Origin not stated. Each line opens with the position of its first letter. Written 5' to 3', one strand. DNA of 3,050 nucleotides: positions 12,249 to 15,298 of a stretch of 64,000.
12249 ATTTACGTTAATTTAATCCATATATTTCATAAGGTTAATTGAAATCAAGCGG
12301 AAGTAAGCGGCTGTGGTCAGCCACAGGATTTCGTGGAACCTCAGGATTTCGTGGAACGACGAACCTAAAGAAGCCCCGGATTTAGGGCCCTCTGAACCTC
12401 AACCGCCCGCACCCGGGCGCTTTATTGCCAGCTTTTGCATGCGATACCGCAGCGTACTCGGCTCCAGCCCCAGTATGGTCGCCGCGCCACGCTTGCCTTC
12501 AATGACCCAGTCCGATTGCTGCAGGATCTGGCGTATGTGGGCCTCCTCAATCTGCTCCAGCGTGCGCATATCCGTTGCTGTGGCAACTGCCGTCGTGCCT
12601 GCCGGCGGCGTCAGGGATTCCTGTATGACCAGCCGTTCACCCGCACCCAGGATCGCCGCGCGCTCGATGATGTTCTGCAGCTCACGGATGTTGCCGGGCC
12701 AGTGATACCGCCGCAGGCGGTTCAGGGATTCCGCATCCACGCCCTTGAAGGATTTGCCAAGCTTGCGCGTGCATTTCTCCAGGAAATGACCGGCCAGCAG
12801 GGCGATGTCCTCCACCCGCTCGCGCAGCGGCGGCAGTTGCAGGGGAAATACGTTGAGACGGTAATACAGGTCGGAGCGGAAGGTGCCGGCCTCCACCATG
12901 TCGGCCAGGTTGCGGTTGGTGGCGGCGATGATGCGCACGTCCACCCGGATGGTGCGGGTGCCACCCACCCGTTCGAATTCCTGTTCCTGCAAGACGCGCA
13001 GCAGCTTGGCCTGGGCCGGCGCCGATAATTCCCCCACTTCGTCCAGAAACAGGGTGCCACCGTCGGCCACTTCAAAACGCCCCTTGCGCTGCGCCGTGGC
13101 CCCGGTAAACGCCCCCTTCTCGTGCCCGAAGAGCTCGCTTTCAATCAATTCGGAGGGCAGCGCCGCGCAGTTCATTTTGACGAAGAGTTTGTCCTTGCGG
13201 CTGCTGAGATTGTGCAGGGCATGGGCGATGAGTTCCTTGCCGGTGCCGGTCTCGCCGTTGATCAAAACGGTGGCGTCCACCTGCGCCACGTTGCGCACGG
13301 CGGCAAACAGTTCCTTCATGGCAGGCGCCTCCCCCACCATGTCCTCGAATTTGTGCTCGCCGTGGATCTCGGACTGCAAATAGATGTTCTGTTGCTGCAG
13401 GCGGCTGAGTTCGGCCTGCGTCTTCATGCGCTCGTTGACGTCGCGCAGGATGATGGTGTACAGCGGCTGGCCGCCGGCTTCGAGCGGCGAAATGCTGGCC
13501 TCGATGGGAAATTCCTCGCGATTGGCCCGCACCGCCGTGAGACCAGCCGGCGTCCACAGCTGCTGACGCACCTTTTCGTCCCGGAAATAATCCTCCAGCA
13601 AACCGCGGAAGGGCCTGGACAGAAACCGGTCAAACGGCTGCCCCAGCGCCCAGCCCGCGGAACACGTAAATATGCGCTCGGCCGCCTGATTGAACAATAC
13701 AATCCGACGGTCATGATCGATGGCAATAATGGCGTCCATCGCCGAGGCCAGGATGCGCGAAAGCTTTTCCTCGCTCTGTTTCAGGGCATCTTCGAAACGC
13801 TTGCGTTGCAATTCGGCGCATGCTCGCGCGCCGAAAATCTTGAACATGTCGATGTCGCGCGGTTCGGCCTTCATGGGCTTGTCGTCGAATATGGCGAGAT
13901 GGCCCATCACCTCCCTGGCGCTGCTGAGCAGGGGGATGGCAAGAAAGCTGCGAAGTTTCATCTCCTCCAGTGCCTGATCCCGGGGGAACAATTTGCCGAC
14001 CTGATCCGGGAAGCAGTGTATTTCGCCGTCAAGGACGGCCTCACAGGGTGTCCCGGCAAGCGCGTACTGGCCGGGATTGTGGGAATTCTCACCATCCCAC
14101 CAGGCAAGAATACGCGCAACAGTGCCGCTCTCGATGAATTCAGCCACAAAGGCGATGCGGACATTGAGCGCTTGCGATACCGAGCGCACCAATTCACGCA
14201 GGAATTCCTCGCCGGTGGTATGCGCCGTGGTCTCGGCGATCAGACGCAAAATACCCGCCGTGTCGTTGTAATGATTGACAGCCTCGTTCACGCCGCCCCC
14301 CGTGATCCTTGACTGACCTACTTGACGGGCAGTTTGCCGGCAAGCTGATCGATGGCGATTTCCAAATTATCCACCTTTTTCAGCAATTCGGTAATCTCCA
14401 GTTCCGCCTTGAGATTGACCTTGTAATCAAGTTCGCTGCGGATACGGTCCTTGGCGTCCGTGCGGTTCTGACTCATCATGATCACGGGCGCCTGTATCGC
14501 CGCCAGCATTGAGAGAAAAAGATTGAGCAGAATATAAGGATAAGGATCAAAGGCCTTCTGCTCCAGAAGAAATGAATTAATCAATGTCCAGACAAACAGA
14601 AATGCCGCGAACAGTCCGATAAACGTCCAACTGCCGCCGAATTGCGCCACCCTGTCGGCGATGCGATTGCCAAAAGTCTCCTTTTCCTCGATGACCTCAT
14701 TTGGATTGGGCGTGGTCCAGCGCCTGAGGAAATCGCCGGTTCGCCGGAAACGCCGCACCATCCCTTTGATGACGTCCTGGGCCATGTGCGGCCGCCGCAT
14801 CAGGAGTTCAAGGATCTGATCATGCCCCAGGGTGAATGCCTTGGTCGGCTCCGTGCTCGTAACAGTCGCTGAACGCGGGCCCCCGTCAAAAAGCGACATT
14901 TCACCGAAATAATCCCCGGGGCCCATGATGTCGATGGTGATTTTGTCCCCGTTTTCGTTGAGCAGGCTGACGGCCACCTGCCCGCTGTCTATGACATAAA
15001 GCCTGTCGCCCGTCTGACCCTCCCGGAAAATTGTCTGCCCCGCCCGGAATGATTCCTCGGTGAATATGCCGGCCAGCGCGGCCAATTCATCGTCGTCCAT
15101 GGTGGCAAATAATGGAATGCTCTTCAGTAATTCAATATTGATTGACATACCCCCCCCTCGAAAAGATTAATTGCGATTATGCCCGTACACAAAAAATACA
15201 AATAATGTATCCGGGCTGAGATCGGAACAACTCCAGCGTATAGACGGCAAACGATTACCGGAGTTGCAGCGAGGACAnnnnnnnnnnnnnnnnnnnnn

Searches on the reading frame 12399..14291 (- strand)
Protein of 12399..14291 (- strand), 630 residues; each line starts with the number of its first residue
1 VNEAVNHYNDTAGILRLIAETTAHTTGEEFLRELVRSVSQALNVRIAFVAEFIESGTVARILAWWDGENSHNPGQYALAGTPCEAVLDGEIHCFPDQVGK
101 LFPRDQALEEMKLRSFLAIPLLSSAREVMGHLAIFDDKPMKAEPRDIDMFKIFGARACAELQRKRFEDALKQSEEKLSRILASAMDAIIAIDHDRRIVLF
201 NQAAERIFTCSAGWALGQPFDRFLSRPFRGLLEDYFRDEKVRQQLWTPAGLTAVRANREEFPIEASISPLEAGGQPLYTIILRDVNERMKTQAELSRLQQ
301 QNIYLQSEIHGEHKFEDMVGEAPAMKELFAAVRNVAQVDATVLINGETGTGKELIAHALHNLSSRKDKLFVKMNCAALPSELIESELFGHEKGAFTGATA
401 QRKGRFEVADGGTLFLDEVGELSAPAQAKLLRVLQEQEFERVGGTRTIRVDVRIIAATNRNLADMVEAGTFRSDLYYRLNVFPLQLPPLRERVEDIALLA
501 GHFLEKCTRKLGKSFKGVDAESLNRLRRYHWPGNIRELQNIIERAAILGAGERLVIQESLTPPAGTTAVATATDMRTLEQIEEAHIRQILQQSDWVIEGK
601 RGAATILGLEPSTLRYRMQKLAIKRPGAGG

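Call 7: search_protein_families(library=ncbifam, proteins=[window:12399-14291:-], max_evalue=0.00001)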
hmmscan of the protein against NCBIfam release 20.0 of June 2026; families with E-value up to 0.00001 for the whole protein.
window:12399-14291:- (630 aa): 30 families (the best 25 are shown)
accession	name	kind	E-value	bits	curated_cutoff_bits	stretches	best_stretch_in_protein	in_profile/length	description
TIGR01817.1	nifA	equivalog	6.4e-123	411.3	528.85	1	290-554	168-433/534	nif-specific transcriptional activator NifA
NF011958.0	PRK15429.1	equivalog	3.6e-113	379.5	830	1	297-625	359-688/692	formate hydrogenlyase transcriptional activator FlhA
NF003451.0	PRK05022.1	equivalog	6.6e-111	371.5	476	1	291-568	161-442/512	nitric oxide reductase transcriptional regulator NorR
NF041552.1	TF_PrdR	equivalog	9.9e-108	360.9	795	1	164-620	123-575/577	sigma-54 dependent transcriptional regulator PrdR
TIGR01818.1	ntrC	equivalog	3.1e-107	359.2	558.6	1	311-592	129-413/463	nitrogen regulation protein NR(I)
NF008469.0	PRK11361.1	equivalog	1.7e-105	353.4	714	1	289-624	116-457/461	acetoacetate metabolism transcriptional regulator AtoC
TIGR02915.1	PEP_resp_reg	equivalog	1.2e-100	337.5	502.6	1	293-624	117-445/445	PEP-CTERM-box response regulator transcription factor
NF038308.1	RNA_repair_RtcR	equivalog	2.6e-100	336.8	650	1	278-557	150-430/530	RNA repair transcriptional activator RtcR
NF041906.1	V4R_TF_MobR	exception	1.3e-95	321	999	1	289-620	208-543/544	phenol degradation transcriptional regulator MobR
NF050807.1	TransRegFlbDCaul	equivalog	7.7e-94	315.1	750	1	316-579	118-380/454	sigma-54-dependent transcriptional regulator FlbD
NF007689.0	PRK10365.1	equivalog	2.6e-92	309.9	760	1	312-614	136-435/441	sigma-54-dependent response regulator transcription factor ZraR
TIGR02329.1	propionate_PrpR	equivalog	3.1e-91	306.6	499.2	1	306-619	202-525/526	propionate catabolism operon regulatory protein PrpR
TIGR02974.1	phageshock_pspF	equivalog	1.4e-90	303.9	443.55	1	318-573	1-257/336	phage shock protein operon transcriptional activator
NF008176.1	PRK10923.1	equivalog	1.7e-89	300.6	620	1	295-559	119-381/469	nitrogen regulation protein NR(I)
NF041946.1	LuxO_transreg_Vib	equivalog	1.8e-86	290.8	800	1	297-587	114-401/463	quorum-sensing sigma-54 dependent transcriptional regulator LuxO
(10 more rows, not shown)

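Call 17: find_homologous_proteins(query=window:12399-14291:-, max_evalue=1e-60)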
Query window:12399-14291:- (630 aa): 7999 proteins with E <= 1e-60 among 8000 candidates; the best 120 are listed.
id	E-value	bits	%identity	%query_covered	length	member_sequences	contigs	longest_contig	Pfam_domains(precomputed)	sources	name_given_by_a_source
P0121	0.0e+0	1404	100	100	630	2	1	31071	PF13426.14,PF13188.14,PF00158.33,PF24820.2,PF25601.2,PF01590.33,PF02954.26,PF08448.17,PF00989.32,PF14532.13,PF07728.21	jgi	-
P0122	0.0e+0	1150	83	100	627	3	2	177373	PF13426.14,PF13188.14,PF13185.13,PF00158.33,PF25601.2,PF01590.33,PF02954.26,PF08448.17,PF00989.32,PF14532.13,PF07728.21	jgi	-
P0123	3.7e-279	945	66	100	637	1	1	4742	PF13426.14,PF13188.14,PF13185.13,PF24820.2,PF14532.13,PF07728.21,PF00158.33,PF25601.2,PF01590.33,PF02954.26,PF08448.17,PF00989.32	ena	-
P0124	2.2e-278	943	67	100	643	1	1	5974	PF13426.14,PF13188.14,PF13185.13,PF00158.33,PF24820.2,PF25601.2,PF01590.33,PF08448.17,PF00989.32,PF14532.13,PF07728.21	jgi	jgi:PAS domain S-box-containing protein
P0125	2.0e-251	854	61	99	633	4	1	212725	PF13426.14,PF13188.14,PF13185.13,PF13492.13,PF14532.13,PF07728.21,PF00158.33,PF25601.2,PF01590.33,PF02954.26,PF08448.17,PF00989.32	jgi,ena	-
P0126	1.0e-248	845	62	95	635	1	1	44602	PF13426.14,PF13188.14,PF00158.33,PF24820.2,PF25601.2,PF01590.33,PF02954.26,PF08448.17,PF00989.32,PF14532.13,PF07728.21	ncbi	ncbi:MAG: sigma-54 interaction domain-containing protein [Chromatiales bacterium]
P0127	1.0e-248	845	62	98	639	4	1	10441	PF13188.14,PF13185.13,PF00158.33,PF25601.2,PF01590.33,PF02954.26,PF08448.17,PF00004.36,PF00989.32,PF14532.13,PF07728.21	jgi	jgi:PAS domain S-box-containing protein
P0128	1.2e-248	845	61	100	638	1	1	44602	PF13426.14,PF00158.33,PF25601.2,PF02954.26,PF08448.17,PF00989.32,PF14532.13,PF07728.21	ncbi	ncbi:MAG: sigma-54 interaction domain-containing protein [Chromatiales bacterium]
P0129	2.4e-247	840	62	98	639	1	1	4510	PF13188.14,PF00158.33,PF25601.2,PF01590.33,PF02954.26,PF08448.17,PF00004.36,PF00989.32,PF14532.13,PF07728.21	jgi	jgi:PAS domain S-box-containing protein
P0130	2.2e-244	831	61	98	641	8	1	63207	PF13188.14,PF13185.13,PF00158.33,PF25601.2,PF01590.33,PF02954.26,PF08448.17,PF00989.32,PF14532.13,PF07728.21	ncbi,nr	ncbi:MAG: Anaerobic nitric oxide reductase transcription regulator NorR [Gammaproteobacteria bacteri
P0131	3.2e-244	830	61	98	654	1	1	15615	PF13185.13,PF00158.33,PF25601.2,PF01590.33,PF02954.26,PF08448.17,PF00989.32,PF14532.13,PF07728.21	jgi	jgi:PAS domain S-box-containing protein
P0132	3.3e-244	830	61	98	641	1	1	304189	PF13188.14,PF13185.13,PF00004.36,PF14532.13,PF07728.21,PF13191.13,PF00158.33,PF25601.2,PF01590.33,PF02954.26,PF08448.17,PF00989.32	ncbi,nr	ncbi:MAG: Anaerobic nitric oxide reductase transcription regulator NorR [Gammaproteobacteria bacteri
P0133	2.4e-243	827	60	98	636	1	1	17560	PF13185.13,PF00158.33,PF25601.2,PF01590.33,PF02954.26,PF08448.17,PF00989.32,PF14532.13,PF07728.21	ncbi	-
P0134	4.2e-241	820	59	100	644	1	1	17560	PF13426.14,PF13188.14,PF13185.13,PF00158.33,PF24820.2,PF25601.2,PF01590.33,PF02954.26,PF00989.32,PF14532.13,PF07728.21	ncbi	-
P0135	1.5e-240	818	61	98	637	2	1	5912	PF13426.14,PF13188.14,PF13185.13,PF00004.36,PF14532.13,PF07728.21,PF00158.33,PF25601.2,PF01590.33,PF02954.26,PF08448.17,PF00989.32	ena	-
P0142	3.0e-235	800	62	97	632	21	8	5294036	PF13426.14,PF13188.14,PF13185.13,PF00158.33,PF25601.2,PF01590.33,PF02954.26,PF08448.17,PF00989.32,PF14532.13,PF07728.21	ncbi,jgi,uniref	ncbi:sigma 54-interacting transcriptional regulator [Methylocaldum gracile]|jgi:PAS domain S-box-con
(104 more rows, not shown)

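Call 34: find_encoding_contigs(protein=P0124, flank=8000, max_places=2)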
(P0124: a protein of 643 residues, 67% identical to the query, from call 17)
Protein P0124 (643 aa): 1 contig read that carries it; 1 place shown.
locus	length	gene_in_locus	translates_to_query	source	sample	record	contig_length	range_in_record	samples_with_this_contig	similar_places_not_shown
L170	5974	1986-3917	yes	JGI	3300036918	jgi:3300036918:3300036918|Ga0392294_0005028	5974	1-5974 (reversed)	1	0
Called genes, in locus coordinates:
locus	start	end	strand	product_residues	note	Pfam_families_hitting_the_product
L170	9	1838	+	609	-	PF00664:ABC_membrane, PF00005:ABC_tran, PF02463:SMC_N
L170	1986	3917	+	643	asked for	PF01590:GAF, PF13185:GAF_2 (weak), PF00989:PAS, PF24820:Diguanyl_cycl_sensor, PF00158:Sigma54_activat, PF14532:Sigma54_activ_2, PF07728:AAA_5, PF25601:AAA_lid_14, +3 more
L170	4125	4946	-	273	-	PF00561:Abhydrolase_1 (weak), PF12146:Hydrolase_4 (faint)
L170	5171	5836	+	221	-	PF01891:CbiM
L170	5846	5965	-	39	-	PF01544:CorA (weak)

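Call 35: find_encoding_contigs(protein=P0142, flank=10000, max_places=1)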
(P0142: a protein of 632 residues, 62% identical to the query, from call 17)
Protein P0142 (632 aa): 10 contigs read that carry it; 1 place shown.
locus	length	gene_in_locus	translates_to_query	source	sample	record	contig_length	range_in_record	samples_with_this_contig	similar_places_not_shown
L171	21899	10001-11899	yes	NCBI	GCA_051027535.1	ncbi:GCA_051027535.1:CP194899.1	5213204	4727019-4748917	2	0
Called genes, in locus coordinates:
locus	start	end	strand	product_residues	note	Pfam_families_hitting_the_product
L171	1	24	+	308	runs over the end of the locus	PF01040:UbiA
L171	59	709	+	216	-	PF25129:Pyr4-TMTC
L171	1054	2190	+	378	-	-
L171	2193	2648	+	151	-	-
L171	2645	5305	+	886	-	PF00672:HAMP, PF00512:HisKA, PF02518:HATPase_c, PF00072:Response_reg, PF01627:Hpt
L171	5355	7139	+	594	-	PF00072:Response_reg, PF00989:PAS (weak), PF24820:Diguanyl_cycl_sensor, PF13426:PAS_9 (weak), PF00158:Sigma54_activat, PF14532:Sigma54_activ_2, PF07728:AAA_5, PF25601:AAA_lid_14, +1 more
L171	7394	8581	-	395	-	PF00989:PAS (weak), PF08448:PAS_4, PF13426:PAS_9, PF08447:PAS_3, PF00990:GGDEF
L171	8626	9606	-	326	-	PF06841:Phage_T4_gp19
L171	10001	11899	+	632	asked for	PF01590:GAF (weak), PF13185:GAF_2 (weak), PF13426:PAS_9, PF00158:Sigma54_activat, PF14532:Sigma54_activ_2, PF07728:AAA_5, PF25601:AAA_lid_14, PF02954:HTH_8, +3 more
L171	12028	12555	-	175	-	PF01797:Y1_Tnp (weak)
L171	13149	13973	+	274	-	PF00106:adh_short, PF08659:KR, PF13561:adh_short_C2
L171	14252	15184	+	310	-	PF00174:Oxidored_molyb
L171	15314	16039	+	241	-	PF01794:Ferric_reduct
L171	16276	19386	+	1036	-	PF01590:GAF, PF13185:GAF_2, PF00512:HisKA, PF02518:HATPase_c, PF00072:Response_reg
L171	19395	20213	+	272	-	PF03705:CheR_N, PF01739:CheR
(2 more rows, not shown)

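Call 36: find_encoding_contigs(protein=P0125, flank=10000, max_places=1)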
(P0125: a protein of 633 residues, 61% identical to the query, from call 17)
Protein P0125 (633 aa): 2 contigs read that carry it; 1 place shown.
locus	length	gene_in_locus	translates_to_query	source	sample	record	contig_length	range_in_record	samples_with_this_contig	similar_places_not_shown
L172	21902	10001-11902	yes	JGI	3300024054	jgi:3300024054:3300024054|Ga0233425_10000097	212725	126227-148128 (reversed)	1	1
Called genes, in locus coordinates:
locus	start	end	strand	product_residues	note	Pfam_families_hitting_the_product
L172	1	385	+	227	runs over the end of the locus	PF00005:ABC_tran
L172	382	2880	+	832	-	PF02687:FtsX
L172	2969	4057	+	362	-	PF00762:Ferrochelatase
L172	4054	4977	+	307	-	-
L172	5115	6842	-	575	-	PF01011:PQQ, PF13360:PQQ_2, PF13570:Beta-prop_ACSF4 (faint), PF01011:PQQ, PF13360:PQQ_2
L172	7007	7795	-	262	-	PF08713:DNA_alkylation (faint), PF02985:HEAT (faint)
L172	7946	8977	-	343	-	PF06089:Asparaginase_II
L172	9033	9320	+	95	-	PF04355:BamE (weak), PF07467:BLIP, PF12978:DUF3862 (faint)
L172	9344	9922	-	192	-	PF00881:Nitroreductase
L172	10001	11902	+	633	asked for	PF01590:GAF, PF13185:GAF_2, PF00989:PAS, PF13188:PAS_8, PF08448:PAS_4, PF00158:Sigma54_activat, PF14532:Sigma54_activ_2, PF07728:AAA_5, +4 more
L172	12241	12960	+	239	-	PF00106:adh_short, PF13561:adh_short_C2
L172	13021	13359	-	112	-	-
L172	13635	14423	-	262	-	PF01925:TauE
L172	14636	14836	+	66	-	-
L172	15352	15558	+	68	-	PF01197:Ribosomal_L31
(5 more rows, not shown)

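Call 74: search_protein_families(library=pfam, proteins=[window:12399-14291:-], max_evalue=0.001)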
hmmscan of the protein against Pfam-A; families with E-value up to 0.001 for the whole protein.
window:12399-14291:- (630 aa): 14 families
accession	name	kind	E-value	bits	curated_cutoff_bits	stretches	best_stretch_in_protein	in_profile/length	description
PF00158.32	Sigma54_activat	-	3.5e-75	251.7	20.2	1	318-484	1-167/168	Sigma-54 interaction domain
PF14532.12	Sigma54_activ_2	-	4.9e-24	85.6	25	1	319-489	1-138/138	Sigma-54 interaction domain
PF25601.1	AAA_lid_14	-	8.3e-23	80.5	27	1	490-556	1-67/87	AAA+ ATPase lid domain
PF07728.20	AAA_5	-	2.2e-09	37.9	22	1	342-461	2-124/139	AAA domain (dynein-related subfamily)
PF08448.16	PAS_4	-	1e-08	35.8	23.1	1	182-288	2-108/110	PAS fold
PF01590.32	GAF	-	1.1e-08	36.2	22.4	1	28-158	3-130/133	GAF domain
PF13426.13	PAS_9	-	5.6e-08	33.4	27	1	186-287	2-103/103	PAS domain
PF00989.32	PAS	-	6e-08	33.1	22.6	1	176-282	2-110/113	PAS fold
PF02954.25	HTH_8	-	3.2e-07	30.4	22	1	577-621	1-42/42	Bacterial regulatory protein, Fis family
PF24820.1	Diguanyl_cycl_sensor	-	1e-06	29.1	28.1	1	184-284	5-109/109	Diguanylate cyclase-like sensor domain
PF13492.12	GAF_3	-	2.1e-05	25.4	27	1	28-157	3-123/129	GAF domain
PF13188.13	PAS_8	-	3e-05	24.2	21.8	1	175-227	1-49/65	PAS domain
PF00004.35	AAA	-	5.3e-05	24.1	21.2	1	342-467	1-115/131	ATPase family associated with various cellular activities (AAA)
PF01078.27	Mg_chelatase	-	0.00028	20.8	20.3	0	339-460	22-158/207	Magnesium chelatase, subunit ChlI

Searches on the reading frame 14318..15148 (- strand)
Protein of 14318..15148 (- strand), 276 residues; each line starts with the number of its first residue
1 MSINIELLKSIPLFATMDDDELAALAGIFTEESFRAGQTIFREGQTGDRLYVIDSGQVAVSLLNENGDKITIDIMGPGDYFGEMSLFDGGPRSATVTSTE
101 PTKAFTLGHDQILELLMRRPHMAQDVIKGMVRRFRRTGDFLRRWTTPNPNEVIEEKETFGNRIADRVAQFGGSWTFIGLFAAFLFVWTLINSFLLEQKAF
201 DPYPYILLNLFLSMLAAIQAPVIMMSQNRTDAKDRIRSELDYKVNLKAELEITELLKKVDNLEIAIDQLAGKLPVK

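Call 7: search_protein_families(library=ncbifam, proteins=[window:14318-15148:-], max_evalue=0.00001)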
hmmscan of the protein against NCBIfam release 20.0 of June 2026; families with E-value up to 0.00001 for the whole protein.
window:14318-15148:- (276 aa): 7 families
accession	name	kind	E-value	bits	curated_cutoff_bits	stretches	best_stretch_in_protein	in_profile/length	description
NF041163.2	encap_f2b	equivalog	6.4e-15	55.2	400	1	6-127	71-194/450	family 2B encapsulin nanocompartment shell protein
NF058543.1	ActPatMycb56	equivalog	1.6e-13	50.2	460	1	13-132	3-120/317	acetyltransferase Pat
NF008732.0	PRK11753.1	equivalog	2.3e-13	50.1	266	1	32-138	26-133/214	cAMP-activated global transcriptional regulator CRP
TIGR03896.1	cyc_nuc_ocin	subfamily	1.2e-08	34.7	161.05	1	9-130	141-262/317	bacteriocin-type transport-associated protein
NF010499.0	PRK13918.1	equivalog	4.3e-08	32.9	274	1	32-87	15-69/205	CRP/FNR family transcriptional regulator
NF006901.0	PRK09392.1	equivalog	1.3e-07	31.2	211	1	5-137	6-137/236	transcriptional activator FtrB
NF052518.1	TransRegLdrP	equivalog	6.5e-07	29.6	300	1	34-97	4-67/195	transcriptional regulator LdrP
